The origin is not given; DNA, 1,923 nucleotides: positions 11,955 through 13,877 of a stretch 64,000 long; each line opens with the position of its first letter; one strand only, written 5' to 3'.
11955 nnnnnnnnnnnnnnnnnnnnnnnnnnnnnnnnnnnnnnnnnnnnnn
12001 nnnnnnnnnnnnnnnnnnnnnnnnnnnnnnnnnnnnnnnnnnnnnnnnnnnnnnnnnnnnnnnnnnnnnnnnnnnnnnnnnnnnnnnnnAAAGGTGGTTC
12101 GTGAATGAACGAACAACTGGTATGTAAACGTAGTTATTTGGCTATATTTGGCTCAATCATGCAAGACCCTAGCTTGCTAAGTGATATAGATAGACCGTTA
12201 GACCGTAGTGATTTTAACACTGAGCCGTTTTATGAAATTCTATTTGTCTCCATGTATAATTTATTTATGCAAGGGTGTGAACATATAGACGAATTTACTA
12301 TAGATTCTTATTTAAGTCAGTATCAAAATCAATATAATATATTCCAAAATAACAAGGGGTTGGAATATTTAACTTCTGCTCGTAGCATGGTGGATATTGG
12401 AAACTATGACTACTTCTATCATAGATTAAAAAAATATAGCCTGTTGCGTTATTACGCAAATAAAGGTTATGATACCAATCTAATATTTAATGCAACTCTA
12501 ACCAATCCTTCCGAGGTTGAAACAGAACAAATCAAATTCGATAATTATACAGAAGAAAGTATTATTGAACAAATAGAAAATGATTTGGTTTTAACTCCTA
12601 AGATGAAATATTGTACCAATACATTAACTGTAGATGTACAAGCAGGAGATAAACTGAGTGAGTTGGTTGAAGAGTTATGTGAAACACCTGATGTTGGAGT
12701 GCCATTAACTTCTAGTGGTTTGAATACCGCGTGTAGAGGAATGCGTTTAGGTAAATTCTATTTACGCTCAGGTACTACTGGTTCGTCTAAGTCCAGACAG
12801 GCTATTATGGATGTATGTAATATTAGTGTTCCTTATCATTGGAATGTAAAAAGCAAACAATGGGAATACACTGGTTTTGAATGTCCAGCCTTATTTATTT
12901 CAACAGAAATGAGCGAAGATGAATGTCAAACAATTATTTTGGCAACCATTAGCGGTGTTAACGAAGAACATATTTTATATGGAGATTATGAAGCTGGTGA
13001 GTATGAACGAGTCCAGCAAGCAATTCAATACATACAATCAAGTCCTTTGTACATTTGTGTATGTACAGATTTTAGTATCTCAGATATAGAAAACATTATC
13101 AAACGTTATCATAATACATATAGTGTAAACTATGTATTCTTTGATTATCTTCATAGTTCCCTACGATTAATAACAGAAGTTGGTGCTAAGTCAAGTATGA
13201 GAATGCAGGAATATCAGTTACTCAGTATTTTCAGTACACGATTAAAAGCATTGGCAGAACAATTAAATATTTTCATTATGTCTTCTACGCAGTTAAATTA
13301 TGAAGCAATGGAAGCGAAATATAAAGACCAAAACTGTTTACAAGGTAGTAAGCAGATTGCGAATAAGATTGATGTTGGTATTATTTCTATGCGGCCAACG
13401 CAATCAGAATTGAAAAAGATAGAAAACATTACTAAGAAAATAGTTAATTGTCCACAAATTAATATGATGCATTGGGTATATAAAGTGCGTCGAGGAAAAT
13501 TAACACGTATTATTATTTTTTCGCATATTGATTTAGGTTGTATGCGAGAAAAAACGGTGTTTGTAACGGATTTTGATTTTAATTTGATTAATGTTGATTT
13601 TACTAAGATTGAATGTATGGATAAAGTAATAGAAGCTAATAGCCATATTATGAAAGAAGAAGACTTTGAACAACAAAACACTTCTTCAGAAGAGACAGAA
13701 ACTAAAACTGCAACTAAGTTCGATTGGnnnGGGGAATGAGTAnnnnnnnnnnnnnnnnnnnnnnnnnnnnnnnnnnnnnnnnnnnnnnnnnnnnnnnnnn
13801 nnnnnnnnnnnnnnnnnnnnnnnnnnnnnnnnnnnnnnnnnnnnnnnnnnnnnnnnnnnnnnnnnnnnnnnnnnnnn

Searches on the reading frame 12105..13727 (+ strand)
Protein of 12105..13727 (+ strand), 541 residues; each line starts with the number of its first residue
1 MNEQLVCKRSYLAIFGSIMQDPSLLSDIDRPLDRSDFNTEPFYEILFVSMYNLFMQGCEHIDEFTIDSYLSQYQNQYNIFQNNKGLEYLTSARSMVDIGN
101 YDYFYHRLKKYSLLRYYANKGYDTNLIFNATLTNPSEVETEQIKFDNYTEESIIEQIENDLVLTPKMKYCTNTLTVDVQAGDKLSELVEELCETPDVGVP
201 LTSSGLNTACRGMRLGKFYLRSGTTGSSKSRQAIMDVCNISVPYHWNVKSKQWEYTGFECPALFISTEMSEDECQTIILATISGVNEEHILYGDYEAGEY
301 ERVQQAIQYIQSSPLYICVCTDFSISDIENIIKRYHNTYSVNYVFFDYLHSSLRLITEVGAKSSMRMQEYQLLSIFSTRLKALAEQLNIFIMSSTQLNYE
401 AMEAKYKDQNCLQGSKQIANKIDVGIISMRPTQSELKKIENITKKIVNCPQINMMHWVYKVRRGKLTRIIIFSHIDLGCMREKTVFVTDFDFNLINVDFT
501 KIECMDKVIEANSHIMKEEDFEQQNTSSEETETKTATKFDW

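Call 13: search_protein_families(library=phrogs, proteins=[window:12105-13727:+], max_evalue=0.00001)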
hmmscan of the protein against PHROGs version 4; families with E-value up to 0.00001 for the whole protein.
window:12105-13727:+ (541 aa): 3 families
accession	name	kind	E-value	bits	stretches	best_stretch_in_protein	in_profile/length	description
phrog_19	-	DNA, RNA and nucleotide metabolism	1.5e-52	180.3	1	13-485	166-581/621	DnaB-like replicative helicase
phrog_239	-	DNA, RNA and nucleotide metabolism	1.2e-11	45.4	1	147-439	298-563/801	DNA primase/helicase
phrog_243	-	DNA, RNA and nucleotide metabolism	2.3e-07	31.1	1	213-403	32-197/273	DnaB-like replicative helicase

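Call 40: find_encoding_contigs(protein=window:12105-13727:+, flank=10000, max_places=1)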
Protein window:12105-13727:+ (541 aa): 23 contigs read that carry it; 1 place shown.
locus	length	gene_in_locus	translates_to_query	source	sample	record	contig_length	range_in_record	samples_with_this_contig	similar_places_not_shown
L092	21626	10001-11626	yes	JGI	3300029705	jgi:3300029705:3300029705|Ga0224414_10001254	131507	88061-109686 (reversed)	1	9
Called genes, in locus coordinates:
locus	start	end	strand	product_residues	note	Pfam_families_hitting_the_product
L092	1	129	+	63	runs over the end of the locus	-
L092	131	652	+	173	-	-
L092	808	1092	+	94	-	-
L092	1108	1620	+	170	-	PF00196:GerE (weak)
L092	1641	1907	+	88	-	-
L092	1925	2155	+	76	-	-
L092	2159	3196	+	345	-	PF00589:Phage_integrase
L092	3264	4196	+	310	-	PF22822:MrpR_N_CB, PF22823:MrpR_C_cat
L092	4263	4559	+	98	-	-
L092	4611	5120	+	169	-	-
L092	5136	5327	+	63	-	-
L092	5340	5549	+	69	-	-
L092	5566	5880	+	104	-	-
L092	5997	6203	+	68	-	-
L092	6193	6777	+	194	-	-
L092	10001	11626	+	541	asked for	PF03796:DnaB_C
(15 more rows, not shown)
